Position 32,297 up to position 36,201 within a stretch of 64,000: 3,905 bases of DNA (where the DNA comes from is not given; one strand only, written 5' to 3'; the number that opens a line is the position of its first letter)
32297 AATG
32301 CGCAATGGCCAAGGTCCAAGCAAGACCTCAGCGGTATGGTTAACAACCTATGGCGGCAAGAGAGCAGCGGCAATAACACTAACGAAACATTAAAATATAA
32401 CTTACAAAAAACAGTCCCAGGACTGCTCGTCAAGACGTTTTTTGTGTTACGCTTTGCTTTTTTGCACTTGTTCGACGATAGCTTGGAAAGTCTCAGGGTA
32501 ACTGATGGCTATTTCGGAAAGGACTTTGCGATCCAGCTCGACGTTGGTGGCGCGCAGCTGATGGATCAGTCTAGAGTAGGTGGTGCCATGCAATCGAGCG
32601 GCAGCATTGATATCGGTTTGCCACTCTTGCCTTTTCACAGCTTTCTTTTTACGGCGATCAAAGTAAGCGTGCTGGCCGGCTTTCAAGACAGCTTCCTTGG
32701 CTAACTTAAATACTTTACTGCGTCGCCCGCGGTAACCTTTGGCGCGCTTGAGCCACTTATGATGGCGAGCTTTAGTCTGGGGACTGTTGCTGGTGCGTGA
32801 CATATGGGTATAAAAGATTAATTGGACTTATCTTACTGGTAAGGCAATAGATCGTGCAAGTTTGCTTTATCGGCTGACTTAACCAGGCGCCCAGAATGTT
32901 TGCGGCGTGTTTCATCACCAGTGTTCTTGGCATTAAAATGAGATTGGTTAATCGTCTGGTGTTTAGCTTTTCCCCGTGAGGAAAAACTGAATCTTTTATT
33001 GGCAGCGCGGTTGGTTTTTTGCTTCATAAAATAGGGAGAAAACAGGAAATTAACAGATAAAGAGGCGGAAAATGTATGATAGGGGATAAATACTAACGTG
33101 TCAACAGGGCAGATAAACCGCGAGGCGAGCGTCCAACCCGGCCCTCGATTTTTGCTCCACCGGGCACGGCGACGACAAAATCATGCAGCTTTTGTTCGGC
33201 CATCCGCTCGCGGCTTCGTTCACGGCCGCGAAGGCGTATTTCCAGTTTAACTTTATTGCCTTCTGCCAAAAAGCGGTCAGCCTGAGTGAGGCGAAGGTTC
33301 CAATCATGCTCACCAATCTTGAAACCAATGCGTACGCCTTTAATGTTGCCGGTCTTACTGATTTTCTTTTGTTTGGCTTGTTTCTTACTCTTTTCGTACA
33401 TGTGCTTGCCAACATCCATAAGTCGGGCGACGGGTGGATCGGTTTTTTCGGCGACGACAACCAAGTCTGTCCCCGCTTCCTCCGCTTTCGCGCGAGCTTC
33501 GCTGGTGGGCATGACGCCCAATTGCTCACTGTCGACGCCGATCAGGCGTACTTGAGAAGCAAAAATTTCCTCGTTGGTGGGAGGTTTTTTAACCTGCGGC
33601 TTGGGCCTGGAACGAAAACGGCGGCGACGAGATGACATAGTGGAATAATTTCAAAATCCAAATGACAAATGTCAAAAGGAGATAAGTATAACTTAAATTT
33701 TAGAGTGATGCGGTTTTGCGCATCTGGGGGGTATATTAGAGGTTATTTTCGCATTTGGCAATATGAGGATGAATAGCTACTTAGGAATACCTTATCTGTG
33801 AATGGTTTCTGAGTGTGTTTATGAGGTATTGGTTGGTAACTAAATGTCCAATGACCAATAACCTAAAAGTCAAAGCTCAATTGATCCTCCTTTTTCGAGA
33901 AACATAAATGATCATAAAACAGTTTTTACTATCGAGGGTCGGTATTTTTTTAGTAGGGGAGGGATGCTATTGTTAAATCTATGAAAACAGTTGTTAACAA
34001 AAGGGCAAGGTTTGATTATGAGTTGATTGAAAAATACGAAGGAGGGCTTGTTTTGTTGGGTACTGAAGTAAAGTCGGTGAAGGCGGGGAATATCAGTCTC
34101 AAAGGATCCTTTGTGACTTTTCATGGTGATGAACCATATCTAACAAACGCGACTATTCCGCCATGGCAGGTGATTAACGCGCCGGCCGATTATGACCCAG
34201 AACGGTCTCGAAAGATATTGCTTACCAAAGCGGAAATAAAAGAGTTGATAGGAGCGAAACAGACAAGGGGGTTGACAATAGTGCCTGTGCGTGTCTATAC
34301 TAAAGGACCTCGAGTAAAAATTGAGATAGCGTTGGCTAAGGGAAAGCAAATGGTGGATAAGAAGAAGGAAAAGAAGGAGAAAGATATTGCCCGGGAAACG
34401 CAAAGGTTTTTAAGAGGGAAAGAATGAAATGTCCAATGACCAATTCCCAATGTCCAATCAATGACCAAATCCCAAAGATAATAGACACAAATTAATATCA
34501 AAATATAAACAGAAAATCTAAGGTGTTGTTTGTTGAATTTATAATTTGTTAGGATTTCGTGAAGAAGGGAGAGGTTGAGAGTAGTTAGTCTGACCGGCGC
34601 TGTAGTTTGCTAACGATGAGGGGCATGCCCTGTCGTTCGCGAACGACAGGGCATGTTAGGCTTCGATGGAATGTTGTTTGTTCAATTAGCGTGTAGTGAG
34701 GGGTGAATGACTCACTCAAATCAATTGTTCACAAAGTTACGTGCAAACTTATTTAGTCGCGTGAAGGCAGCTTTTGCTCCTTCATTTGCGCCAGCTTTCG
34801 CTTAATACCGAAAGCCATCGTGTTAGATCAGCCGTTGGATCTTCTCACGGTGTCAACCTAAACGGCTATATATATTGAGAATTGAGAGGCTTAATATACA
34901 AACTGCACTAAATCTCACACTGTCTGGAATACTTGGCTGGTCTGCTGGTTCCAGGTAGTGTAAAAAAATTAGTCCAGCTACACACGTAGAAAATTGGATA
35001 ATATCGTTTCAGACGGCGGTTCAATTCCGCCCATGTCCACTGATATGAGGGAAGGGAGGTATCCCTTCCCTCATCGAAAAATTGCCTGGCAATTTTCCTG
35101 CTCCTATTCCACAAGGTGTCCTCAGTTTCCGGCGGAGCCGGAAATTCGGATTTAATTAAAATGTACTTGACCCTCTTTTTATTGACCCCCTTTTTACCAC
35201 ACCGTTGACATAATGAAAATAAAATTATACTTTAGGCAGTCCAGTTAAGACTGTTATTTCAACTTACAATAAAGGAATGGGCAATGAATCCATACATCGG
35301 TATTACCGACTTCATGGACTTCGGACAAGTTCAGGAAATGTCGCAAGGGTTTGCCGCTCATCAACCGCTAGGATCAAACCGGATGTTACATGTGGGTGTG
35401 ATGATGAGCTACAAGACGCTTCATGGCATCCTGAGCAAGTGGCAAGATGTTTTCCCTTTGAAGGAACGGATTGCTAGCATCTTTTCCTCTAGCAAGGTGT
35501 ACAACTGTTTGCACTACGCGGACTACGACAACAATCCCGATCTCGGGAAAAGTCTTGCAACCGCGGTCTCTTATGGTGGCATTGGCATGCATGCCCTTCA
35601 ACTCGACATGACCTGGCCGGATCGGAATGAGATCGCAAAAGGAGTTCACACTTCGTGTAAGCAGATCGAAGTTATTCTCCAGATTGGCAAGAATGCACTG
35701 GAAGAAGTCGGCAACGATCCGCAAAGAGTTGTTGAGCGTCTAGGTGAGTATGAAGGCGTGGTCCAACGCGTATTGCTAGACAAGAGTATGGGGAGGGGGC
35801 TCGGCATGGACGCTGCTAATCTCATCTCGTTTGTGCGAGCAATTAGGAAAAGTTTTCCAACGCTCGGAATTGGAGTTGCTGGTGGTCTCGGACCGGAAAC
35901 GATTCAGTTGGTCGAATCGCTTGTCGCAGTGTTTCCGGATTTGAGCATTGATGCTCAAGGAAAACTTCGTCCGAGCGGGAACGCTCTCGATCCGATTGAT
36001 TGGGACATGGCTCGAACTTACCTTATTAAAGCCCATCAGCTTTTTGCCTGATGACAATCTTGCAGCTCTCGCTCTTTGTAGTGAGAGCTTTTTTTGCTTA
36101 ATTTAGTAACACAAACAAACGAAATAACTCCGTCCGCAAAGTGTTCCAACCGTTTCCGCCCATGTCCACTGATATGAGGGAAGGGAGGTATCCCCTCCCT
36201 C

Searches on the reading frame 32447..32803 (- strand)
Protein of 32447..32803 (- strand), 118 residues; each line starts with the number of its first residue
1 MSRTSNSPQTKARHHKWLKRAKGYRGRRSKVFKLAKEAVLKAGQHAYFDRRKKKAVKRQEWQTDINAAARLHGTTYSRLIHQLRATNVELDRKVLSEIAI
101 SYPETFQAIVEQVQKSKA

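Call 54: list_cluster_members(proteins=[window:32447-32803:-, window:34056-34427:+, window:41380-41568:+, window:38135-38566:+, window:35284-36051:+, window:36322-36948:-, window:42833-44173:+, window:47286-50108:+, window:50077-51366:+, window:37394-37582:+])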
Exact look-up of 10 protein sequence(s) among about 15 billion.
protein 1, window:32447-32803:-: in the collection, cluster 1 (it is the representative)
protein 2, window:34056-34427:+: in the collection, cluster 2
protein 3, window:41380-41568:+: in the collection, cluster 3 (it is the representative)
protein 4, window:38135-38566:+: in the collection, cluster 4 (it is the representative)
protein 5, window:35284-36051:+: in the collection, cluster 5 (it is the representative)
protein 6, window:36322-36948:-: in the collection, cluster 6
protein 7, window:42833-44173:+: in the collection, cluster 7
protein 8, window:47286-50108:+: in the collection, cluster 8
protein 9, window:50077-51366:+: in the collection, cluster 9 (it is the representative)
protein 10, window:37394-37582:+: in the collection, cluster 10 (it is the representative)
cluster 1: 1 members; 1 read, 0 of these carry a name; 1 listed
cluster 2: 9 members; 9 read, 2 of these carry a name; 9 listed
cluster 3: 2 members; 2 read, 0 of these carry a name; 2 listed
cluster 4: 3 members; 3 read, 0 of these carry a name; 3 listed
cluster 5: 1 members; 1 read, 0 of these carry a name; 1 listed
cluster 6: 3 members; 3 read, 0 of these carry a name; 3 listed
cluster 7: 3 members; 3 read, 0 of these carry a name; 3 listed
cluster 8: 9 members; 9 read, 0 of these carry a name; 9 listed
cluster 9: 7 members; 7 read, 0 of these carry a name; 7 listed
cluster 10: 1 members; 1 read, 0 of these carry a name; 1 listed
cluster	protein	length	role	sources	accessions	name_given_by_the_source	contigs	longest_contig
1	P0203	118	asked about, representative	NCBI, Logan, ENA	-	-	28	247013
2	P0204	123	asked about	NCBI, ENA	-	-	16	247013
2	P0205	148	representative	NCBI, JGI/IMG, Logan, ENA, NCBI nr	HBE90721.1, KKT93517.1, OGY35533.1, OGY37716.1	MAG: SsrA-binding protein [Candidatus Andersenbacteria bacterium ... | MAG: SsrA-binding protein [Parcubacteria group bacterium GW2011_GWA2_45_14]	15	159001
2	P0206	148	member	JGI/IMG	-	SsrA-binding protein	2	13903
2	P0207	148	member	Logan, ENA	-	-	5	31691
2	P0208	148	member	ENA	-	-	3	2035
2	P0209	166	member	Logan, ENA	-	-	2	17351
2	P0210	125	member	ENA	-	-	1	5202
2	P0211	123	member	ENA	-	-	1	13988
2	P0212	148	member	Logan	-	-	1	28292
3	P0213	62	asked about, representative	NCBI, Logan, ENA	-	-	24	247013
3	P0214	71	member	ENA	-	-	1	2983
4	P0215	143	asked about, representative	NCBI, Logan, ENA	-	-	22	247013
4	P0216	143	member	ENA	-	-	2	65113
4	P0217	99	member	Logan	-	-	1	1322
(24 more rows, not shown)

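Call 55: find_encoding_contigs(protein=P0205, flank=10000, max_places=4)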
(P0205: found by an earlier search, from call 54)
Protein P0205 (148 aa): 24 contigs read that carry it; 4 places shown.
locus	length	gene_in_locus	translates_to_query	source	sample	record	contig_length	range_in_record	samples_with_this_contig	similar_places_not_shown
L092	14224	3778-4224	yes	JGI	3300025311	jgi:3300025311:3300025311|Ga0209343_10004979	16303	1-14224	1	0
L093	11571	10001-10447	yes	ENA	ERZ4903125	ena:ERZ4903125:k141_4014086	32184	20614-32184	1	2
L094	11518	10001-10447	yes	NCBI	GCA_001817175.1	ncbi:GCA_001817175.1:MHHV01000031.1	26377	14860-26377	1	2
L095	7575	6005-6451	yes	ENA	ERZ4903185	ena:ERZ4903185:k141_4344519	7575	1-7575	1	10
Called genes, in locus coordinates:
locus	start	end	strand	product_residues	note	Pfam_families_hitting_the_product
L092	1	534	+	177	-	?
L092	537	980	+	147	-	-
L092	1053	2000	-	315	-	PF01073:3Beta_HSD, PF01370:Epimerase, PF02719:Polysacc_synt_2 (faint), PF04321:RmlD_sub_bind, PF16363:GDP_Man_Dehyd, PF07993:NAD_binding_4 (weak)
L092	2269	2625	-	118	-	PF00453:Ribosomal_L20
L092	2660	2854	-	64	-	PF01632:Ribosomal_L35p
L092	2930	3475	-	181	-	PF05198:IF3_N, PF00707:IF3_C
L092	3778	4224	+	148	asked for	PF01668:SmpB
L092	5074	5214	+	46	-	-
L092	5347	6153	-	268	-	PF01609:DDE_Tnp_1, PF13612:DDE_Tnp_1_3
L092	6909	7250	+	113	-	-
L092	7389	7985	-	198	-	-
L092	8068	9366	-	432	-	PF09903:DUF2130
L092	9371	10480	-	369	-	PF03235:GmrSD_N, PF01844:HNH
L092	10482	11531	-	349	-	PF13651:EcoRI_methylase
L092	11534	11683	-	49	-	-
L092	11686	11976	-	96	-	-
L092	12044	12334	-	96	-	-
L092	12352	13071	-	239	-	PF00376:MerR, PF12728:HTH_17, PF13411:MerR_1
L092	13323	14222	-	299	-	PF02661:Fic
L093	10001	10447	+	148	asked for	PF01668:SmpB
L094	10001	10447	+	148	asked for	PF01668:SmpB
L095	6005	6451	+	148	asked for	PF01668:SmpB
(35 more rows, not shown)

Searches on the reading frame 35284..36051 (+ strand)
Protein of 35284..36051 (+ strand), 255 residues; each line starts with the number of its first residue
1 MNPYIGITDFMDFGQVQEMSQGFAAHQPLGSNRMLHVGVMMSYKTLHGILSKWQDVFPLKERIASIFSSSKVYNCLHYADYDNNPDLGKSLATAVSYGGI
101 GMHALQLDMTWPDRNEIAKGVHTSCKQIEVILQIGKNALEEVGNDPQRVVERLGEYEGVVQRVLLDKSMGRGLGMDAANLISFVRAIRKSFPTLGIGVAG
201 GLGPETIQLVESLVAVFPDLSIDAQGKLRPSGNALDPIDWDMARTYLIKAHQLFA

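Call 29: search_protein_families(library=pfam, proteins=[window:35284-36051:+], max_evalue=0.01)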
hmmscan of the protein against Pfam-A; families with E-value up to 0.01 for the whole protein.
window:35284-36051:+ (255 aa): 0 families

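Call 79: search_protein_families(library=ncbifam, proteins=[window:35284-36051:+], max_evalue=0.01)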
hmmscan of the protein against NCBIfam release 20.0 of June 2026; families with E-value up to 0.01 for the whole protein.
window:35284-36051:+ (255 aa): 0 families
